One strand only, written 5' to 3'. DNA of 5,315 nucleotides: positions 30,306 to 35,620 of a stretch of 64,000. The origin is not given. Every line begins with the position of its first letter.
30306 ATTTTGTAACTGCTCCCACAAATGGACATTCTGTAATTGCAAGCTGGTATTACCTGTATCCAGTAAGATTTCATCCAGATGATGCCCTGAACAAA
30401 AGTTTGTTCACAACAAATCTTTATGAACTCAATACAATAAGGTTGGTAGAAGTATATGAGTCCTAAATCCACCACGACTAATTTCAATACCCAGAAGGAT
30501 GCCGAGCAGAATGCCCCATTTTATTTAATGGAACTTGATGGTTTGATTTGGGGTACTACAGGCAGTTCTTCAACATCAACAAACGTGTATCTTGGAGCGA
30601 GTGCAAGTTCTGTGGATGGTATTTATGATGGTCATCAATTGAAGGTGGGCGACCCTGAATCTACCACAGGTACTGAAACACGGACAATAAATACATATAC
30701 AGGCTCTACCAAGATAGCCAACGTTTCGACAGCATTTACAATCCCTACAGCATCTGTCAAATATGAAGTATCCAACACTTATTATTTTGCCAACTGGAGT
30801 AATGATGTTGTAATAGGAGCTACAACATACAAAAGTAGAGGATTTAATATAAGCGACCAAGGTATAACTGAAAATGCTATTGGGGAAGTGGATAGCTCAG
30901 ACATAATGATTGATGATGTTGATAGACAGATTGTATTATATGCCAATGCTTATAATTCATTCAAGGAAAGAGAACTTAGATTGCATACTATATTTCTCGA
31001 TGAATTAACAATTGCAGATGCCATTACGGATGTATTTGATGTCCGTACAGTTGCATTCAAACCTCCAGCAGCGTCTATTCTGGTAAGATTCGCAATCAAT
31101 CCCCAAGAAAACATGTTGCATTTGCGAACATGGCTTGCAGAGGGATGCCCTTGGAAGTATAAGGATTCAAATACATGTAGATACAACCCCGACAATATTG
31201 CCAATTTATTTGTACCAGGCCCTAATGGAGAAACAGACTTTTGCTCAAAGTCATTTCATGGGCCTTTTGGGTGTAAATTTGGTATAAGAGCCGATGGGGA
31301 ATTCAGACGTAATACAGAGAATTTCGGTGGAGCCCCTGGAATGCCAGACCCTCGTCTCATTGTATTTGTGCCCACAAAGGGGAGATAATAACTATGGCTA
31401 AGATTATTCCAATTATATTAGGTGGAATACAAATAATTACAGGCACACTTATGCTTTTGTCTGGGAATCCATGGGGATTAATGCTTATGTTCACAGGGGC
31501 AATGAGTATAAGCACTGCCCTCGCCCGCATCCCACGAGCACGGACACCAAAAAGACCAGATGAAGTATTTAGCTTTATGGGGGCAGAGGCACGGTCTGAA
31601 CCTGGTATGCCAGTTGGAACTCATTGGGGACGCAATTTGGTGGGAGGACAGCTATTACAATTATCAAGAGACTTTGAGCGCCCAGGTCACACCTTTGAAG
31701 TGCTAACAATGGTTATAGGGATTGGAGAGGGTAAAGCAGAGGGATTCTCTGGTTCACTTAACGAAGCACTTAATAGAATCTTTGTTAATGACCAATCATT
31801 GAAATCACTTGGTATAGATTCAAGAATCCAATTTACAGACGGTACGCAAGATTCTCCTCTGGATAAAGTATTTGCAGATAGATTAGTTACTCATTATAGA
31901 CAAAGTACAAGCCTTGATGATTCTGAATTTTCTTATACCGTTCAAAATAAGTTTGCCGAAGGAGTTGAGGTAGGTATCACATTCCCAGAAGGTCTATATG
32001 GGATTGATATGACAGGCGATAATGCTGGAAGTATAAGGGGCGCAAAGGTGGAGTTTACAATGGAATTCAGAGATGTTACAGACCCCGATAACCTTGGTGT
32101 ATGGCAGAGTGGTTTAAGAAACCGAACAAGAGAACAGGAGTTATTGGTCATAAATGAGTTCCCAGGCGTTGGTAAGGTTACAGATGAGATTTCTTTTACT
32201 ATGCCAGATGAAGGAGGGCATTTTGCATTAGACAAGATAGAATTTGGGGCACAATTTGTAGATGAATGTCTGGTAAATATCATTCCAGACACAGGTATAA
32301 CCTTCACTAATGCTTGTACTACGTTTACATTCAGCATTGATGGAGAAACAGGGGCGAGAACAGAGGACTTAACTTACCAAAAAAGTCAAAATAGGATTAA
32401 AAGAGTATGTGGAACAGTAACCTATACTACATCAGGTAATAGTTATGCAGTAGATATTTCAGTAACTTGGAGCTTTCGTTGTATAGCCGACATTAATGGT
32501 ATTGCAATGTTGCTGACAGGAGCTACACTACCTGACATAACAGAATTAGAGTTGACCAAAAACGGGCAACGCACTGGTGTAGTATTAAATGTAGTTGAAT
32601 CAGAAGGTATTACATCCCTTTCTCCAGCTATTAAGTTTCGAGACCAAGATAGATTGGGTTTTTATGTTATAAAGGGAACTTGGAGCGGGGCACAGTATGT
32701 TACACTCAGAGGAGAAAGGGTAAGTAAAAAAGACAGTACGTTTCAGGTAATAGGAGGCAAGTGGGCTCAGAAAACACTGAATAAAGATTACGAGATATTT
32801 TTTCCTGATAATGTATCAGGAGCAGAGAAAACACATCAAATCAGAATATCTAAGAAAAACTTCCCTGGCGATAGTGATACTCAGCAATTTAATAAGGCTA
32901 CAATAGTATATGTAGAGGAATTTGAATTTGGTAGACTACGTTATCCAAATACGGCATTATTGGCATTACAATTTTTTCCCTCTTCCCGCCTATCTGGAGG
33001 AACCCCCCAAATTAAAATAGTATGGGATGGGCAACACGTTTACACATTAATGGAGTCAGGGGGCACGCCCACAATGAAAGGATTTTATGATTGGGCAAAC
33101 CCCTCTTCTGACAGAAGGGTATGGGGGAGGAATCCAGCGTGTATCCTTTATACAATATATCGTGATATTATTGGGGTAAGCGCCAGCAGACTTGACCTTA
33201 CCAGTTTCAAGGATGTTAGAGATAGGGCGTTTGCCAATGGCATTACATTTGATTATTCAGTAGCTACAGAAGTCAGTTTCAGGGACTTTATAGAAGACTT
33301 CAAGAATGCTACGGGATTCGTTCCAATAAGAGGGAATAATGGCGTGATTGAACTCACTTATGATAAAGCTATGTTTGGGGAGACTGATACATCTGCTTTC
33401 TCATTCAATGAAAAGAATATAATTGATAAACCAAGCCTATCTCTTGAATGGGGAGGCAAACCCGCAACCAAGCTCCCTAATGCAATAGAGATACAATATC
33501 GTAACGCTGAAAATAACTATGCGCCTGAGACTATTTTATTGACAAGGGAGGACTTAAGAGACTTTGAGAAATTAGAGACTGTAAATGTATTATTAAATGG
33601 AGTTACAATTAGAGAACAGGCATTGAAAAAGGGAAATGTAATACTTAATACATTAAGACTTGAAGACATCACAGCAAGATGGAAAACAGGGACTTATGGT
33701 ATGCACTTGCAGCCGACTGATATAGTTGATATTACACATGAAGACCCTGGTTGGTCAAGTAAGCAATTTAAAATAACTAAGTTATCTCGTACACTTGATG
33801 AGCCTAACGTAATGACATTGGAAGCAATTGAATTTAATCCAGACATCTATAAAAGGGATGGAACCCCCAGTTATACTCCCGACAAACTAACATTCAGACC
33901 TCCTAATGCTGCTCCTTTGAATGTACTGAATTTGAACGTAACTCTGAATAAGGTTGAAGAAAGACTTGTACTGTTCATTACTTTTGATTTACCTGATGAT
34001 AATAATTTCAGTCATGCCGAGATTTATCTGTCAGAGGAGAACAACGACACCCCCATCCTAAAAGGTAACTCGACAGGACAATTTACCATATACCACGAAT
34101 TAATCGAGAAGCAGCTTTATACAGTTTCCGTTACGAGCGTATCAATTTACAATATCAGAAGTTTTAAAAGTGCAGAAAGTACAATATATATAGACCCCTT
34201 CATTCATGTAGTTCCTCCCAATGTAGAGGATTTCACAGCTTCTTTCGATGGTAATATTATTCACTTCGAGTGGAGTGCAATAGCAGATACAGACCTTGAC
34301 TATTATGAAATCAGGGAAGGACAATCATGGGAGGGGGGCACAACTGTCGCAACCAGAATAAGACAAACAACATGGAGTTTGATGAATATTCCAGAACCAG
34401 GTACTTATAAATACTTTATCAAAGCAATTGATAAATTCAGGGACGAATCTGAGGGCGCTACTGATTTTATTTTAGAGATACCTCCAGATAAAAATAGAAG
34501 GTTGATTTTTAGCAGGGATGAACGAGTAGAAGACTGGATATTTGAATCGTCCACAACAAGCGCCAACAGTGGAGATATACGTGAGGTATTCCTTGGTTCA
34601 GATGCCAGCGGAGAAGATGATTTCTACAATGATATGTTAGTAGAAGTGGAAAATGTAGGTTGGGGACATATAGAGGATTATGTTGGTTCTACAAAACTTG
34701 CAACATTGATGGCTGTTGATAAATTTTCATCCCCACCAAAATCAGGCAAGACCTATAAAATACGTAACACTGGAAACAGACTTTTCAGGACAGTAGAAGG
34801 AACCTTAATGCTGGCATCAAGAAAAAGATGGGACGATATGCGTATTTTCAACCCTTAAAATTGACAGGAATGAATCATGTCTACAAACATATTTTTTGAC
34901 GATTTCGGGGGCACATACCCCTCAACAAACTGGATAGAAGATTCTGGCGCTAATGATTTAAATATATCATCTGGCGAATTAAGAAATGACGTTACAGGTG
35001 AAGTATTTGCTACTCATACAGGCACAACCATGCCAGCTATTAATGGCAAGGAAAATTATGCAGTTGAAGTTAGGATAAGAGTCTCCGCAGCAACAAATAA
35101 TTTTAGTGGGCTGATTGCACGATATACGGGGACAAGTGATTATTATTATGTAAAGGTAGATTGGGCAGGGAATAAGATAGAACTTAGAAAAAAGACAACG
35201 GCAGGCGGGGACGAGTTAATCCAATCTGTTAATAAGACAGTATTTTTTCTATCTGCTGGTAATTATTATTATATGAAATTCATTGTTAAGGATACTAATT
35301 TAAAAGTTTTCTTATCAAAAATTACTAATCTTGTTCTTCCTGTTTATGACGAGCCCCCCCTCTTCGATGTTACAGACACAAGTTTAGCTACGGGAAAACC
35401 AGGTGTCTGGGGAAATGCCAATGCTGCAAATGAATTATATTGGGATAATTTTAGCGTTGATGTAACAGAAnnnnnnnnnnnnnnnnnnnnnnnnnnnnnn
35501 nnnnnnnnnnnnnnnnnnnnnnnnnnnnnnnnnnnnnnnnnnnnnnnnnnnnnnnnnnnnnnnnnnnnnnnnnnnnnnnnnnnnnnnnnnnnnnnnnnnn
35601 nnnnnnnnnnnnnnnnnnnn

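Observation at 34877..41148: Two tandem giant receptor-binding proteins sharing a ConA/LamG-like N-terminal domain; the second carries NHL beta-propeller repeats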

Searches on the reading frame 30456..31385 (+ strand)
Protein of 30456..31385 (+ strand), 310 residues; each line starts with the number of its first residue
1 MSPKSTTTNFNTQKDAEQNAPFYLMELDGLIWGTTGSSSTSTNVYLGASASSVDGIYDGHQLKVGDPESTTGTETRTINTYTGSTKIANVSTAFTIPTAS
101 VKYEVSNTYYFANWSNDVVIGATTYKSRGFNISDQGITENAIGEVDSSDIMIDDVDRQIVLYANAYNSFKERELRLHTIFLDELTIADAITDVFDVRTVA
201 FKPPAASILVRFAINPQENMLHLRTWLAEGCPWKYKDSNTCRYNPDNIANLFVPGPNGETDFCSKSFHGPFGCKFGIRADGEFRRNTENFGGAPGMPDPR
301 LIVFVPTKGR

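Call 4: search_protein_families(library=pfam, proteins=[window:30456-31385:+], max_evalue=1)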
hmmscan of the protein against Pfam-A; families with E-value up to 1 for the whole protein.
window:30456-31385:+ (310 aa): 1 family
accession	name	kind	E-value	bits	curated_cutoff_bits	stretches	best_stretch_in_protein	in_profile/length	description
PF05100.17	Phage_tail_L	-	0.015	15.1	25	1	215-292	129-199/206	Phage minor tail protein L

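Call 5: search_protein_families(library=phrogs, proteins=[window:30456-31385:+], max_evalue=0.01)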
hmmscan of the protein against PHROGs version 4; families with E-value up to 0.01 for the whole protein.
window:30456-31385:+ (310 aa): 1 family
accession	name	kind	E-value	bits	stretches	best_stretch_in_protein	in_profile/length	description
phrog_778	-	tail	0.005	17.3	0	107-244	27-162/287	tail assembly protein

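Call 96: search_solved_structures(query=window:30456-31385:+, max_evalue=0.01, show_alignments=1)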
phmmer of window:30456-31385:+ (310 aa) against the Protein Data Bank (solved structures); distinct sequences matched with E-value up to 0.01: 0.

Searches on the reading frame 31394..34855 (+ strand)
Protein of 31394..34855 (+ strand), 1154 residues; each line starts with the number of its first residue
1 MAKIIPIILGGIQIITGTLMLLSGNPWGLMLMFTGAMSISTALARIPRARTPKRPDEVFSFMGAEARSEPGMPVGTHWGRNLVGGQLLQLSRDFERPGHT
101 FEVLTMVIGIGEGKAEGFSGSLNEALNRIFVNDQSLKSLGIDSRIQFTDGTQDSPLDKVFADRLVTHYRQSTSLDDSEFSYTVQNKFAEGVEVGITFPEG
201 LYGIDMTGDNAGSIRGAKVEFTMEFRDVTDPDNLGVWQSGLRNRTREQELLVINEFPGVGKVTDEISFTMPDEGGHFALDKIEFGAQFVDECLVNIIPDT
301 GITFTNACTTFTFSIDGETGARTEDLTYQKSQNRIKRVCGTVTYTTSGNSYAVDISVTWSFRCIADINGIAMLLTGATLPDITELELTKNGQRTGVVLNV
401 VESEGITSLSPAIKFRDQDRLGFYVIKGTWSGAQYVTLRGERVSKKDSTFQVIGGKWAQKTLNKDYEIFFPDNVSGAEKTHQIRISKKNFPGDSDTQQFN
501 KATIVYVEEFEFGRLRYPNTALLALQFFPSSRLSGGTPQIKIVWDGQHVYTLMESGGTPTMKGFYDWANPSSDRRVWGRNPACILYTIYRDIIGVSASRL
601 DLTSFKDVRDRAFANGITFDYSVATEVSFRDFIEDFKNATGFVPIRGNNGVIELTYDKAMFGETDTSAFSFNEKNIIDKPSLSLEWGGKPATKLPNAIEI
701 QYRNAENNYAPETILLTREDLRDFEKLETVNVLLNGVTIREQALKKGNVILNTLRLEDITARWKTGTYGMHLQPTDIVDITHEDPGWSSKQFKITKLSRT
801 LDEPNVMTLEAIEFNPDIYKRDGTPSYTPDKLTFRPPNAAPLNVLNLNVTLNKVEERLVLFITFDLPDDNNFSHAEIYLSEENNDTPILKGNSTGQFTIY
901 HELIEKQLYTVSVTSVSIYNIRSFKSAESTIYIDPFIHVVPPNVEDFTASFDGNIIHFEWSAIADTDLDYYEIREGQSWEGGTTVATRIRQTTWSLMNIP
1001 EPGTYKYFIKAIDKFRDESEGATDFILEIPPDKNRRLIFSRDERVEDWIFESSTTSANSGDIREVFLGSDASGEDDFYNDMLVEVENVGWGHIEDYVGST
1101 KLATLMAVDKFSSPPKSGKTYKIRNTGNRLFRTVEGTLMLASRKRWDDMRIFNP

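Call 4: search_protein_families(library=pfam, proteins=[window:31394-34855:+], max_evalue=1)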
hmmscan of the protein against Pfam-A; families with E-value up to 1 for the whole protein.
window:31394-34855:+ (1154 aa): 1 family
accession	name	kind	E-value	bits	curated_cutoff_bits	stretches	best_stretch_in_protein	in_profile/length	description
PF13550.12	Phage-tail_3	-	5.3e-12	46.4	23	1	628-794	5-159/164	Putative phage tail protein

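Call 5: search_protein_families(library=phrogs, proteins=[window:31394-34855:+], max_evalue=0.01)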
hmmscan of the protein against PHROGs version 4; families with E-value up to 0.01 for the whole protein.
window:31394-34855:+ (1154 aa): 6 families
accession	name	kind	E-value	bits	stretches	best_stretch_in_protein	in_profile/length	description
phrog_31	-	tail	5.4e-50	171.3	1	493-1019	447-1052/1565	central tail fiber J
phrog_469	-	tail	4.9e-11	42.4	1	584-787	581-775/903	tail protein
phrog_2589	-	tail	8.3e-08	30.1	1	463-549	172-251/3686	tail protein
phrog_1727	-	tail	2.3e-07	29.8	1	669-783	375-486/1174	tail protein and host specificity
phrog_2148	-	tail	8.7e-06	25.3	1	668-786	117-232/901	tail fiber protein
phrog_7997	-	tail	0.00014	21.6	0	695-784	100-189/589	tail protein and host specificity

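Call 77: search_dna_similar(query=window:31394-34855:+, collection=phages, mode=protein, max_evalue=0.00001, max_rows=12)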
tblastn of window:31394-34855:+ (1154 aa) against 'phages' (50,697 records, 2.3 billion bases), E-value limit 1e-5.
Records with a match: 8; places in all: 8; records where one place covers at least 80% of the query: 0.
Best place of each record, by identity: <60% 8.
By first word of the organism name: Roseobacter 6; Pelagibacter 2.
By host as written in the record: Roseobacter sp. FZCC0197 3; Candidatus Pelagibacter sp. FZCC0015 1; Candidatus Pelagibacter sp. HTCC7211 1; Roseobacter sp. FZCC0037 1; Roseobacter sp. FZCC0198 1; Roseobacter sp. FZCC0196 1.
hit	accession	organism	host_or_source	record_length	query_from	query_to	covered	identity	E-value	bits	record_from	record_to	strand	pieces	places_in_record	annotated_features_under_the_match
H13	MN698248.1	Pelagibacter phage HTVC202P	Candidatus Pelagibacter sp. FZCC0015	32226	580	1044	40%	25.1%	7e-12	77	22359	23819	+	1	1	putative tail protein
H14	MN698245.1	Pelagibacter phage HTVC111P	Candidatus Pelagibacter sp. HTCC7211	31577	737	1029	25%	26.8%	1e-7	62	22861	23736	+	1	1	putative tail protein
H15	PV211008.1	Roseobacter phage CRP-406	Roseobacter sp. FZCC0037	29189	765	1031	23%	23.6%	5e-6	57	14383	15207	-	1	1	tail protein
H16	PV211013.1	Roseobacter phage CRP-823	Roseobacter sp. FZCC0197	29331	757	1028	24%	22.3%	1e-7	63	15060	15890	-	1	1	tail protein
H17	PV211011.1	Roseobacter phage CRP-821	Roseobacter sp. FZCC0197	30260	757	1028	24%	22.0%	6e-7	60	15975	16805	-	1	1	tail protein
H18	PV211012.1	Roseobacter phage CRP-822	Roseobacter sp. FZCC0197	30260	757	1028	24%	22.0%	6e-7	60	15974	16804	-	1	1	tail protein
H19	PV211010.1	Roseobacter phage CRP-811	Roseobacter sp. FZCC0198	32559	904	1028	11%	30.0%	2e-7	62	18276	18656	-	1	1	tail protein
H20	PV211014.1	Roseobacter phage CRP-831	Roseobacter sp. FZCC0196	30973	904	1028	11%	27.7%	4e-6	57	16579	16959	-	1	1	tail protein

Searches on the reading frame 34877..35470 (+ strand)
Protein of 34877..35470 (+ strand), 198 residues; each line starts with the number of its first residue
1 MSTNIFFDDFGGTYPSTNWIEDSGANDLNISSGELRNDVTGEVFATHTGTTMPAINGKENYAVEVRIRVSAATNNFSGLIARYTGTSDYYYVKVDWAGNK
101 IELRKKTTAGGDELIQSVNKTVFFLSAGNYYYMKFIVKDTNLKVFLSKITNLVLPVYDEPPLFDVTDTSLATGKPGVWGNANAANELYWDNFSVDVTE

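Call 30: search_solved_structures(query=A1, max_evalue=1, show_alignments=1)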
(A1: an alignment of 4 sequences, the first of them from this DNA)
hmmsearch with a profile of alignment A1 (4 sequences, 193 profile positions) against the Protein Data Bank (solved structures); distinct sequences matched with E-value up to 1: 1.
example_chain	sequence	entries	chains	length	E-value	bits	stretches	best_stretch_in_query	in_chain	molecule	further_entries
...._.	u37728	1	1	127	0.37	13.9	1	87-126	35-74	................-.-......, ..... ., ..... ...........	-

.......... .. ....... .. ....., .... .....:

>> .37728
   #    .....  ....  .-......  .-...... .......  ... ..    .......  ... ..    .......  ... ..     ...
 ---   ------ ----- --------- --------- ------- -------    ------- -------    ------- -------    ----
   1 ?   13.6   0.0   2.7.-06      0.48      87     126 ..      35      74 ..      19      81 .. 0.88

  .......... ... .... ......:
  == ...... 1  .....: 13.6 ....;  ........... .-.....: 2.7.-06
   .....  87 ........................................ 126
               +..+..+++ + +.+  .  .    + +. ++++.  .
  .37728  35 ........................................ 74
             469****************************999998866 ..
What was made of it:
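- Closest known: CBM66 / DUF1080. Different: A profile of the domain finds no PDB sequence (call 30).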
